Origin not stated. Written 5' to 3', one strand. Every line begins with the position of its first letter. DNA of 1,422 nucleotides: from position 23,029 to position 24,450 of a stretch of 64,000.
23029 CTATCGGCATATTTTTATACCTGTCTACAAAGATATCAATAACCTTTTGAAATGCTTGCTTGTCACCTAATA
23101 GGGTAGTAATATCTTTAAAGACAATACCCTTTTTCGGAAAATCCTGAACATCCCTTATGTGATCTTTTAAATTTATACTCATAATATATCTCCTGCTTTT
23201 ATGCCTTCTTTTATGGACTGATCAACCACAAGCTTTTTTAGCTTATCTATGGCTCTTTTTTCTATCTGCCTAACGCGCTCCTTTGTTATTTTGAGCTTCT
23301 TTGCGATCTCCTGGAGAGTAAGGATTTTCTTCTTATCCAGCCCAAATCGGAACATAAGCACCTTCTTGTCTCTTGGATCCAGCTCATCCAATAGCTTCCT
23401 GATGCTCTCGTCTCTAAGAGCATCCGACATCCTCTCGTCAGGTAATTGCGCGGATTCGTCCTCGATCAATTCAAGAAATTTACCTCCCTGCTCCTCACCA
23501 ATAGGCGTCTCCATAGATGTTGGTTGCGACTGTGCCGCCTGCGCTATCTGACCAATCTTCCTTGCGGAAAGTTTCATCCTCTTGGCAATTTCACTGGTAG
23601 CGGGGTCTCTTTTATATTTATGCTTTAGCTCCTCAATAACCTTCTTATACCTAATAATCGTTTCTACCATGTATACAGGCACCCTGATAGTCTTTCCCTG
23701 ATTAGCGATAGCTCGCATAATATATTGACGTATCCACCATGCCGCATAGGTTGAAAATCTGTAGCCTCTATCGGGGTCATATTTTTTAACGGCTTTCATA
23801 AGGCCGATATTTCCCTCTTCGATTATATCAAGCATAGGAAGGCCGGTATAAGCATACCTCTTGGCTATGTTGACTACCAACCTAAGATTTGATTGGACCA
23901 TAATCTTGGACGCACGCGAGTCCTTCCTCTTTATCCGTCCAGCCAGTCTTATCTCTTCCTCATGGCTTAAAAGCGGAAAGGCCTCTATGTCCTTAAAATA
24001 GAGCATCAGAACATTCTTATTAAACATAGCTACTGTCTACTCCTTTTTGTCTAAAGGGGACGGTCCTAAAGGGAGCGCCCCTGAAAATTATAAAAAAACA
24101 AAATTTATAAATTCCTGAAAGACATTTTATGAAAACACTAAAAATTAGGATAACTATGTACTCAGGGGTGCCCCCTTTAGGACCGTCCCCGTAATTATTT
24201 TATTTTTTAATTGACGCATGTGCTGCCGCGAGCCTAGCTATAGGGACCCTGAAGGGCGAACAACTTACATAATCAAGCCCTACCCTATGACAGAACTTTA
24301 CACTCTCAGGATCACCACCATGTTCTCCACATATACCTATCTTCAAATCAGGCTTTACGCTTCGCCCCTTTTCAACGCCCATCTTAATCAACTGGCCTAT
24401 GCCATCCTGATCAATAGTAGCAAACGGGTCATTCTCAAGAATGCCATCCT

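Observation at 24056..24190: Pair of 29-bp GC-rich inverted repeats enclosing a 77-nt AT-rich spacer between ppdK and the sigma-70 gene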

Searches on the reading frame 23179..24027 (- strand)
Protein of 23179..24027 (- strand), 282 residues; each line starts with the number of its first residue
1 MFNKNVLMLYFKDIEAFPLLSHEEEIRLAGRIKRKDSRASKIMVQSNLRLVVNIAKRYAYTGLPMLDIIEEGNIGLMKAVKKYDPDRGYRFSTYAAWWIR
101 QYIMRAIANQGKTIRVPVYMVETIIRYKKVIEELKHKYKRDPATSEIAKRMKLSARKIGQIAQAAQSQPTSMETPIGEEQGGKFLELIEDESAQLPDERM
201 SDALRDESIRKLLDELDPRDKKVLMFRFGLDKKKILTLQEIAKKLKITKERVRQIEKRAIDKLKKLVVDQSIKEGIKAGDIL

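Call 8: search_protein_families(library=pfam, proteins=[window:23179-24027:-])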
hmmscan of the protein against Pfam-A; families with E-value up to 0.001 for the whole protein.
window:23179-24027:- (282 aa): 5 families
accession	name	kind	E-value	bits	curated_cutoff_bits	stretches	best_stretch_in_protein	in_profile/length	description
PF04542.20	Sigma70_r2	-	1.8e-20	73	24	1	43-112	1-70/71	Sigma-70 region 2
PF04539.22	Sigma70_r3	-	7.6e-19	68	25.3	1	122-198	1-76/78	Sigma-70 region 3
PF04545.22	Sigma70_r4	-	2.2e-18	66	24.1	1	212-265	1-50/50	Sigma-70, region 4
PF00140.25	Sigma70_r1_2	-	2.6e-08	34.1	22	1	7-36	3-32/34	Sigma-70 factor, region 1.2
PF13413.12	HTH_25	-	0.00029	21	24.6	0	233-267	8-42/62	Helix-turn-helix domain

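Call 27: find_encoding_contigs(protein=window:23179-24027:-, flank=6000, max_places=10)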
Protein window:23179-24027:- (282 aa): 8 contigs read that carry it; 3 places shown.
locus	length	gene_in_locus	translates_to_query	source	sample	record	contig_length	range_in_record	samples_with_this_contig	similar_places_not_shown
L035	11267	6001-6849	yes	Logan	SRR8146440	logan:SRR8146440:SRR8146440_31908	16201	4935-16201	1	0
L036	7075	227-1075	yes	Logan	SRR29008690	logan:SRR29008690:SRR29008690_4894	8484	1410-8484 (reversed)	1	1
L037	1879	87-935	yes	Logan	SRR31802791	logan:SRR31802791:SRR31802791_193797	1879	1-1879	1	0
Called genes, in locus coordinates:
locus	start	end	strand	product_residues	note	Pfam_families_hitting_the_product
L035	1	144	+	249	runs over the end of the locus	PF11967:RecO_N, PF02565:RecO_C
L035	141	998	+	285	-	PF02091:tRNA-synt_2e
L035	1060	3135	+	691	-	PF02092:tRNA_synt_2f, PF05746:DALR_1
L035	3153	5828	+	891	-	PF01326:PPDK_N, PF00391:PEP-utilizers, PF02896:PEP-utilizers_C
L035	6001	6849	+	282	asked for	PF00140:Sigma70_r1_2, PF04542:Sigma70_r2, PF04539:Sigma70_r3, PF04545:Sigma70_r4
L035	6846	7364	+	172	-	PF00156:Pribosyltran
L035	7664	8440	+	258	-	PF00535:Glycos_transf_2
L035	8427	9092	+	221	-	PF02811:PHP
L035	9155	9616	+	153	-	PF27226:AF_1845 (weak)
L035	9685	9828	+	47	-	-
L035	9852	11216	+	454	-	PF13372:Alginate_exp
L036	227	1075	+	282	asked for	PF00140:Sigma70_r1_2, PF04542:Sigma70_r2, PF04539:Sigma70_r3, PF04545:Sigma70_r4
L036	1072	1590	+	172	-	PF00156:Pribosyltran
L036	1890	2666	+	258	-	PF00535:Glycos_transf_2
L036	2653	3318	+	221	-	PF02811:PHP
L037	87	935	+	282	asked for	PF00140:Sigma70_r1_2, PF04542:Sigma70_r2, PF04539:Sigma70_r3, PF04545:Sigma70_r4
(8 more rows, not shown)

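Call 29: find_homologous_proteins(query=window:23179-24027:-, max_evalue=1e-60)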
Query window:23179-24027:- (282 aa): 3582 proteins with E <= 1e-60 among 8000 candidates; the best 120 are listed.
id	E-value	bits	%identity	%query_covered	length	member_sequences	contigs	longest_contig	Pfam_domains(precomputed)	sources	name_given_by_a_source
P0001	1.4e-170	583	98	100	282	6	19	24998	PF04545.23,PF00140.26,PF04542.21,PF04539.23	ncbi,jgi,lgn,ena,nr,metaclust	ncbi:MAG: RNA polymerase sigma factor RpoD/SigA [Candidatus Orphnella occulta]|nr:RNA polymerase sig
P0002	7.9e-169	578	96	100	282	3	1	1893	PF04545.23,PF00140.26,PF04542.21,PF04539.23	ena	-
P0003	1.3e-158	544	89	100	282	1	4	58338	PF04545.23,PF00140.26,PF04542.21,PF04539.23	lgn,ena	-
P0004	1.3e-154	531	88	100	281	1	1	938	PF04545.23,PF00140.26,PF04542.21,PF04539.23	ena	-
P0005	1.5e-154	531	86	100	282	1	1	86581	PF04545.23,PF00140.26,PF04542.21,PF04539.23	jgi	-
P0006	4.6e-151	519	85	100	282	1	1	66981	PF04545.23,PF00140.26,PF04542.21,PF04539.23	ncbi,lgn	-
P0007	3.4e-150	517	84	100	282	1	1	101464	PF04545.23,PF00140.26,PF04542.21,PF04539.23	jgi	jgi:RNA polymerase primary sigma factor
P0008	5.9e-150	516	85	100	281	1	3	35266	PF04545.23,PF00140.26,PF04542.21,PF04539.23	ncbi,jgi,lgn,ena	-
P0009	1.9e-149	514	85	100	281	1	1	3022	PF04545.23,PF00140.26,PF04542.21,PF04539.23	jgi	-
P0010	5.0e-147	506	84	100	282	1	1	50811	PF04545.23,PF00140.26,PF04542.21,PF04539.23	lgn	-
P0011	2.0e-145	501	81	100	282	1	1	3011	PF04545.23,PF00140.26,PF04542.21,PF04539.23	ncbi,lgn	-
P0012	8.7e-135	466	77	100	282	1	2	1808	PF04545.23,PF00140.26,PF04542.21,PF04539.23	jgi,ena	-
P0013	3.5e-134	464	77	100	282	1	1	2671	PF04545.23,PF00140.26,PF04542.21,PF04539.23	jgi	jgi:RNA polymerase primary sigma factor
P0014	1.2e-133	462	76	100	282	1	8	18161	PF04545.23,PF00140.26,PF04542.21,PF04539.23,PF10078.16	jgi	jgi:RNA polymerase primary sigma factor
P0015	1.5e-133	462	76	100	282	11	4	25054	PF04545.23,PF00140.26,PF04542.21,PF04539.23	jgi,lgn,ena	-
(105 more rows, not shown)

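Call 30: find_encoding_contigs(protein=P0001, flank=10000, max_places=4)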
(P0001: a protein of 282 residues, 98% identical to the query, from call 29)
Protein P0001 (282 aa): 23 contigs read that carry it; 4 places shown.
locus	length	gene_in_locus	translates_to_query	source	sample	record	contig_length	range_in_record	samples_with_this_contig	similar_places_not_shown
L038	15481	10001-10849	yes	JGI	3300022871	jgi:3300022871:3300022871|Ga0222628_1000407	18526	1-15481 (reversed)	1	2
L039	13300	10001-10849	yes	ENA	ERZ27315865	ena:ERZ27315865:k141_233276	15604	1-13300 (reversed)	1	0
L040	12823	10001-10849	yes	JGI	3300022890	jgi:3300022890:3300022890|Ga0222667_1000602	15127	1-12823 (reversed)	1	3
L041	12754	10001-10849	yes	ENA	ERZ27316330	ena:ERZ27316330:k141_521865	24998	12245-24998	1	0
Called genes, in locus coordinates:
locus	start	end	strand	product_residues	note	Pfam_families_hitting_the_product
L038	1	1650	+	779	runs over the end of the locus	PF07697:7TMR-HDED, PF07698:7TM-7TMR_HD, PF01966:HD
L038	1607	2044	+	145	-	PF02130:YbeY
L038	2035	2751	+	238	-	PF01219:DAGK_prokar, PF01569:PAP2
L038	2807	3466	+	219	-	PF04367:DUF502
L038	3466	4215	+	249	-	PF11967:RecO_N, PF02565:RecO_C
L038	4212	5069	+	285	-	PF02091:tRNA-synt_2e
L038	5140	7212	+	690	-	PF02092:tRNA_synt_2f, PF05746:DALR_1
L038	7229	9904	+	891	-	PF01326:PPDK_N, PF00391:PEP-utilizers, PF02896:PEP-utilizers_C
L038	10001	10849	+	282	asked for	PF00140:Sigma70_r1_2, PF04542:Sigma70_r2, PF04539:Sigma70_r3, PF04545:Sigma70_r4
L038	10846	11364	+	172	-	PF00156:Pribosyltran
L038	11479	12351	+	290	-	PF00535:Glycos_transf_2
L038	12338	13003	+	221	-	PF02811:PHP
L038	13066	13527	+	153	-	PF27226:AF_1845 (weak)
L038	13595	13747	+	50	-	-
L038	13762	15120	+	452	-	PF13372:Alginate_exp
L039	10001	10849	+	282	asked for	PF00140:Sigma70_r1_2, PF04542:Sigma70_r2, PF04539:Sigma70_r3, PF04545:Sigma70_r4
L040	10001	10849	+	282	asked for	PF00140:Sigma70_r1_2, PF04542:Sigma70_r2, PF04539:Sigma70_r3, PF04545:Sigma70_r4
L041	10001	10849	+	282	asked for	PF00140:Sigma70_r1_2, PF04542:Sigma70_r2, PF04539:Sigma70_r3, PF04545:Sigma70_r4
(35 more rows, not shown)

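Call 31: find_encoding_contigs(protein=P0003, flank=10000, max_places=2)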
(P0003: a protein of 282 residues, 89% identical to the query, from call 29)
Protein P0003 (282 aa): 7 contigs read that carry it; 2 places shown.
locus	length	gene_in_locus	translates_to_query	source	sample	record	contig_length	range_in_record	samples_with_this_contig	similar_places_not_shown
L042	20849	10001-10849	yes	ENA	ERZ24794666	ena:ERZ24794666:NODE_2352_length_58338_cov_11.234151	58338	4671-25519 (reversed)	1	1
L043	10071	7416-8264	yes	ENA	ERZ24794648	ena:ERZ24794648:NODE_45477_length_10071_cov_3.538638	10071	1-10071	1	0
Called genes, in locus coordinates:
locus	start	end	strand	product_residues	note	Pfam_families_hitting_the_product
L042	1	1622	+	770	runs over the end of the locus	PF07697:7TMR-HDED, PF07698:7TM-7TMR_HD, PF01966:HD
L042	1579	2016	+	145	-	PF02130:YbeY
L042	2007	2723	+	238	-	PF01219:DAGK_prokar, PF01569:PAP2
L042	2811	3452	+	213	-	PF04367:DUF502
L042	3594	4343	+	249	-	PF11967:RecO_N, PF02565:RecO_C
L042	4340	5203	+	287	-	PF02091:tRNA-synt_2e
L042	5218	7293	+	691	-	PF02092:tRNA_synt_2f, PF05746:DALR_1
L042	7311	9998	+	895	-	PF01326:PPDK_N, PF00391:PEP-utilizers, PF02896:PEP-utilizers_C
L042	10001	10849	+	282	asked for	PF00140:Sigma70_r1_2, PF04542:Sigma70_r2, PF04539:Sigma70_r3, PF04545:Sigma70_r4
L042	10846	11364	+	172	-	PF00156:Pribosyltran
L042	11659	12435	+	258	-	PF00535:Glycos_transf_2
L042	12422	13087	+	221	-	PF02811:PHP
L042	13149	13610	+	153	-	-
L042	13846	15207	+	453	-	PF13372:Alginate_exp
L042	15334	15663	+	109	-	-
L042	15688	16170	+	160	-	PF07238:PilZ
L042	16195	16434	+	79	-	PF02229:PC4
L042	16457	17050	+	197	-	-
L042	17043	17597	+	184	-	-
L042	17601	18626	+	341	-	PF13489:Methyltransf_23, PF01209:Ubie_methyltran, PF13847:Methyltransf_31, PF08241:Methyltransf_11, PF08242:Methyltransf_12, PF13649:Methyltransf_25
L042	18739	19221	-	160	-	PF01797:Y1_Tnp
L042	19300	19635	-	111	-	PF13335:Mg_chelatase_C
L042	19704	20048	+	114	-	-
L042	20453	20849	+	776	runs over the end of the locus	-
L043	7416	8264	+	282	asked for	PF00140:Sigma70_r1_2, PF04542:Sigma70_r2, PF04539:Sigma70_r3, PF04545:Sigma70_r4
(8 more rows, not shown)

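Call 32: find_encoding_contigs(protein=P0005, flank=10000, max_places=2)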
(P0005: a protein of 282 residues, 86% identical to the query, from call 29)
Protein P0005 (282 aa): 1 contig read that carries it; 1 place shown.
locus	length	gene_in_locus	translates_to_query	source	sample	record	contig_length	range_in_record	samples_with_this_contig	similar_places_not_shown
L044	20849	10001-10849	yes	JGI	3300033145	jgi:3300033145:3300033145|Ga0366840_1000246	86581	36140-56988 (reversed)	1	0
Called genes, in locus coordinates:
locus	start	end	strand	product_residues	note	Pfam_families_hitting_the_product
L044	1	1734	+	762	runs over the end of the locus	PF07697:7TMR-HDED, PF07698:7TM-7TMR_HD, PF01966:HD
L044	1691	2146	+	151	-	PF02130:YbeY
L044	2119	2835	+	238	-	PF01219:DAGK_prokar, PF01569:PAP2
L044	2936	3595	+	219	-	PF04367:DUF502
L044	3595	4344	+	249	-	PF11967:RecO_N, PF02565:RecO_C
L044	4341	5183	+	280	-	PF02091:tRNA-synt_2e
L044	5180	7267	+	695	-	PF02092:tRNA_synt_2f, PF05746:DALR_1 (weak)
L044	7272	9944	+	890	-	PF01326:PPDK_N, PF00391:PEP-utilizers, PF02896:PEP-utilizers_C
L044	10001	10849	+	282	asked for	PF00140:Sigma70_r1_2, PF04542:Sigma70_r2, PF04539:Sigma70_r3, PF04545:Sigma70_r4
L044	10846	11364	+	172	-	PF00156:Pribosyltran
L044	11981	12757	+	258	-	PF00535:Glycos_transf_2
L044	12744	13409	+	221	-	PF02811:PHP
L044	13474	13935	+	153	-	PF27226:AF_1845 (weak)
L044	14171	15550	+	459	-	PF13609:Porin_4, PF13372:Alginate_exp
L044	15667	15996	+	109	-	-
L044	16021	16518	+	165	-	PF07238:PilZ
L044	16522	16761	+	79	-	PF02229:PC4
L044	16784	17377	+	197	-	PF08281:Sigma70_r4_2 (weak)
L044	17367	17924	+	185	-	-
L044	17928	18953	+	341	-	PF13489:Methyltransf_23, PF01209:Ubie_methyltran (weak), PF13847:Methyltransf_31, PF08241:Methyltransf_11, PF08242:Methyltransf_12, PF13649:Methyltransf_25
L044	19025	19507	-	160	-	PF01797:Y1_Tnp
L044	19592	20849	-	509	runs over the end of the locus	PF13541:ChlI, PF00493:MCM (faint), PF01078:Mg_chelatase, PF07728:AAA_5 (faint), PF13335:Mg_chelatase_C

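Call 35: search_protein_families(library=ncbifam, proteins=[L042:18739-19221:-, L044:19025-19507:-], max_evalue=0.01)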
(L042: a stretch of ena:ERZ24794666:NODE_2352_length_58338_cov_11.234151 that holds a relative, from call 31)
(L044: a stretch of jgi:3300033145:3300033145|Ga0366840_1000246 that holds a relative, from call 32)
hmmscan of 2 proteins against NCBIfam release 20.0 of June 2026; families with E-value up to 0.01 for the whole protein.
L042:18739-19221:- (160 aa): 2 families
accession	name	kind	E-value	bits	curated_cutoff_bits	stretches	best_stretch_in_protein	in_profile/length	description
NF047646.1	REP_Tyr_transpos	equivalog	1.7e-24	86.4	80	1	6-140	4-146/146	REP-associated tyrosine transposase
NF033573.1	transpos_IS200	equivalog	0.00018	21.7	55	1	13-100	12-104/126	IS200/IS605 family transposase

L044:19025-19507:- (160 aa): 2 families
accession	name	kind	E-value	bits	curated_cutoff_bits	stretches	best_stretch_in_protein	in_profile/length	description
NF047646.1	REP_Tyr_transpos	equivalog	2.4e-23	82.6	80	1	6-140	4-146/146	REP-associated tyrosine transposase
NF033573.1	transpos_IS200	equivalog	0.00015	22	55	1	13-100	12-104/126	IS200/IS605 family transposase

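Call 54: find_encoding_contigs(protein=P0006, flank=10000, max_places=1)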
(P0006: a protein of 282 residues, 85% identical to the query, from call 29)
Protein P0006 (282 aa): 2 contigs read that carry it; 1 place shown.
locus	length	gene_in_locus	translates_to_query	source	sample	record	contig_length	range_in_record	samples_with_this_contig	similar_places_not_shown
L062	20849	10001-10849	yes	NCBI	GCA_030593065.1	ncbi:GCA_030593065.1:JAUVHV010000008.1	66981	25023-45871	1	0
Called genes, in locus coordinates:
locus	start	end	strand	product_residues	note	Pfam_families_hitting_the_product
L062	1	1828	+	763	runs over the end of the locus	PF07697:7TMR-HDED, PF07698:7TM-7TMR_HD, PF01966:HD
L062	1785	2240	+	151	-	PF02130:YbeY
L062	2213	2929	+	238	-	PF01219:DAGK_prokar, PF01569:PAP2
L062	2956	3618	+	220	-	PF04367:DUF502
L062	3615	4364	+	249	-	PF11967:RecO_N, PF02565:RecO_C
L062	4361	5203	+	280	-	PF02091:tRNA-synt_2e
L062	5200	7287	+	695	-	PF02092:tRNA_synt_2f, PF05746:DALR_1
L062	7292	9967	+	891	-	PF01326:PPDK_N, PF00391:PEP-utilizers, PF02896:PEP-utilizers_C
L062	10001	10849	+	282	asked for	PF00140:Sigma70_r1_2, PF04542:Sigma70_r2, PF04539:Sigma70_r3, PF04545:Sigma70_r4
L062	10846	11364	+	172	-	PF00156:Pribosyltran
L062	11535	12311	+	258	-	PF00535:Glycos_transf_2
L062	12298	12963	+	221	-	PF02811:PHP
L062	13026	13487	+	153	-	PF27226:AF_1845 (weak)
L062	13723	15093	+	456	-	PF13372:Alginate_exp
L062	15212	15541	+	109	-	-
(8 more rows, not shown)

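Call 55: find_encoding_contigs(protein=P0007, flank=10000, max_places=1)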
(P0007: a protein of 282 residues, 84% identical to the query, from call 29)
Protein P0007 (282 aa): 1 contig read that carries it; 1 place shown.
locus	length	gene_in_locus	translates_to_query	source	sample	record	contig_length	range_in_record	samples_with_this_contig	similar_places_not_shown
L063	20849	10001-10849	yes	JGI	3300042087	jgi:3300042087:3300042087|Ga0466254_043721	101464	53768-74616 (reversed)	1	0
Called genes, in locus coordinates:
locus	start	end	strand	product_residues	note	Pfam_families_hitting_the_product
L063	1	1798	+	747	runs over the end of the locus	PF07697:7TMR-HDED, PF07698:7TM-7TMR_HD, PF01966:HD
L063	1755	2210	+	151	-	PF02130:YbeY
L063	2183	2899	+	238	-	PF01219:DAGK_prokar, PF01569:PAP2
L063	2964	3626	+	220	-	PF04367:DUF502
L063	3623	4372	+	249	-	PF11967:RecO_N, PF02565:RecO_C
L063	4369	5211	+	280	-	PF02091:tRNA-synt_2e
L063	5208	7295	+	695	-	PF02092:tRNA_synt_2f, PF05746:DALR_1 (weak)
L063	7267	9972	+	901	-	PF01326:PPDK_N, PF00391:PEP-utilizers, PF02896:PEP-utilizers_C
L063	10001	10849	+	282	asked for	PF00140:Sigma70_r1_2, PF04542:Sigma70_r2, PF04539:Sigma70_r3, PF04545:Sigma70_r4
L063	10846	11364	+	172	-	PF00156:Pribosyltran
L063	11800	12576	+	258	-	PF00535:Glycos_transf_2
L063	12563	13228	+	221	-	PF02811:PHP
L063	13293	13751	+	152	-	PF27226:AF_1845 (weak)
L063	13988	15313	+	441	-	PF13372:Alginate_exp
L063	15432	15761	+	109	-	-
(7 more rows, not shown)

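Call 56: find_encoding_contigs(protein=P0010, flank=10000, max_places=1)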
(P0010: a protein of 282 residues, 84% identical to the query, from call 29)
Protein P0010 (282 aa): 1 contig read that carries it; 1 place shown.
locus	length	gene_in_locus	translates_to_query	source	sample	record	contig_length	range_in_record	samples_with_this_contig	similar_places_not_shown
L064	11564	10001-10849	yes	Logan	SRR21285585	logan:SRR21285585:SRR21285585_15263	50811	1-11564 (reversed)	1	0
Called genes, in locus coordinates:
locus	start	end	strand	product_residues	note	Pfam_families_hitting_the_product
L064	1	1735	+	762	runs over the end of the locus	PF07697:7TMR-HDED, PF07698:7TM-7TMR_HD, PF01966:HD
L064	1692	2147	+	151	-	PF02130:YbeY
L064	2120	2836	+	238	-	PF01219:DAGK_prokar, PF01569:PAP2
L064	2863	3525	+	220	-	PF04367:DUF502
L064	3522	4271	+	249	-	PF11967:RecO_N, PF02565:RecO_C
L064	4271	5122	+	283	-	PF02091:tRNA-synt_2e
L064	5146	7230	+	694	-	PF02092:tRNA_synt_2f, PF05746:DALR_1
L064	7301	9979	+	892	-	PF01326:PPDK_N, PF00391:PEP-utilizers, PF02896:PEP-utilizers_C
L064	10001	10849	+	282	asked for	PF00140:Sigma70_r1_2, PF04542:Sigma70_r2, PF04539:Sigma70_r3, PF04545:Sigma70_r4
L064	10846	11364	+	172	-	PF00156:Pribosyltran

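Call 57: find_encoding_contigs(protein=P0008, flank=10000, max_places=1)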
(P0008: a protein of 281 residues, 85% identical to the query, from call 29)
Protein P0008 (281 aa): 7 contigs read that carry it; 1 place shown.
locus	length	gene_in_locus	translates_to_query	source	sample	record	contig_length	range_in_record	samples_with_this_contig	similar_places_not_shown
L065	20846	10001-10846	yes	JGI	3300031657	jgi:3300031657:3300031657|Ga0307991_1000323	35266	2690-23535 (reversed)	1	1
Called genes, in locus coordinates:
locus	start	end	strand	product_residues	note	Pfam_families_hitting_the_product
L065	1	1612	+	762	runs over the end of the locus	PF07697:7TMR-HDED, PF07698:7TM-7TMR_HD, PF01966:HD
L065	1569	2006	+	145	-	PF02130:YbeY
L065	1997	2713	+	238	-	PF01219:DAGK_prokar, PF01569:PAP2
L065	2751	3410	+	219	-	PF04367:DUF502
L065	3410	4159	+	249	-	PF11967:RecO_N, PF02565:RecO_C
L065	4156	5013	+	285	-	PF02091:tRNA-synt_2e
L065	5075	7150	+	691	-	PF02092:tRNA_synt_2f, PF05746:DALR_1 (weak)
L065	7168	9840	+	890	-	PF01326:PPDK_N, PF00391:PEP-utilizers, PF02896:PEP-utilizers_C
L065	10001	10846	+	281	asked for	PF00140:Sigma70_r1_2, PF04542:Sigma70_r2, PF04539:Sigma70_r3, PF04545:Sigma70_r4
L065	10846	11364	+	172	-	PF00156:Pribosyltran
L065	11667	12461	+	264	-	PF00535:Glycos_transf_2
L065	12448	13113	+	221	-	PF02811:PHP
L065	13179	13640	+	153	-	PF27226:AF_1845 (weak)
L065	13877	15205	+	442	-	-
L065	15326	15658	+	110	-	-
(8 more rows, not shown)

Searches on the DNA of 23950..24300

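Call 78: search_rna_families(source=window, start=23950, end=24300, threshold=evalue, max_evalue=1)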
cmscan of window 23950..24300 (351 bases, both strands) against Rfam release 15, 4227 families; matches with E-value up to 1: 16.
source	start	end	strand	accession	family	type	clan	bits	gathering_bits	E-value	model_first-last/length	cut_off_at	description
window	24057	24208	+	RF04184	BTnc060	Gene; sRNA;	-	46.1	228.9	3.4e-06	1-213/213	no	Bacteroides sRNA BTnc060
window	24056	24191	-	RF02516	MIR393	Gene; miRNA;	-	42.2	60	4.5e-08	1-126/126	no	mir-393 microRNA precursor family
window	24039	24205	+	RF02625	WsnRNA46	Gene; sRNA;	-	39.3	65.3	7.1e-07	1-151/151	no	Wolbachia sRNA 46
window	24053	24197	+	RF04205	MIR2606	Gene; miRNA;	-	39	139.7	0.00014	1-165/165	no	MIR2606 microRNA precursor family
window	24052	24202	+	RF04128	MIR8562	Gene; miRNA;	-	37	211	2.5e-05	1-242/242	no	MIR8562 microRNA precursor family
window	24044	24194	-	RF04128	MIR8562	Gene; miRNA;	-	36.7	211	2.9e-05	1-242/242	no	MIR8562 microRNA precursor family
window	24053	24197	-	RF04205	MIR2606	Gene; miRNA;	-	36.1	139.7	0.00057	1-165/165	no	MIR2606 microRNA precursor family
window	24055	24190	+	RF02516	MIR393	Gene; miRNA;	-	35.7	60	2.8e-06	1-126/126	no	mir-393 microRNA precursor family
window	24054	24190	-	RF03338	MIR4416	Gene; miRNA;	-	29.6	70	0.00017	1-147/147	no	MIR4416 microRNA precursor family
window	24055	24192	-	RF04157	MIR9486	Gene; miRNA;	-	26.8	100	0.0019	1-119/119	no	MIR9486 microRNA precursor family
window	24052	24195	-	RF04246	MIR169_8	Gene; miRNA;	CL00098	23.6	107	0.032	1-137/137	no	MIR169_8 microRNA precursor family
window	24060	24186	+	RF04251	MIR5070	Gene; miRNA;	CL00139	22.1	100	0.07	1-116/116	no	MIR5070 microRNA precursor family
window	24058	24187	+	RF04157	MIR9486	Gene; miRNA;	-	21.6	100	0.047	1-119/119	no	MIR9486 microRNA precursor family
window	24141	24207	+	RF03975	mir-5881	Gene; miRNA;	-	17.3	87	0.29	1-67/67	no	mir-5881 microRNA precursor family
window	24059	24187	-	RF00695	MIR398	Gene; miRNA;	-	17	55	0.3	1-109/109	no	MIR398 microRNA precursor family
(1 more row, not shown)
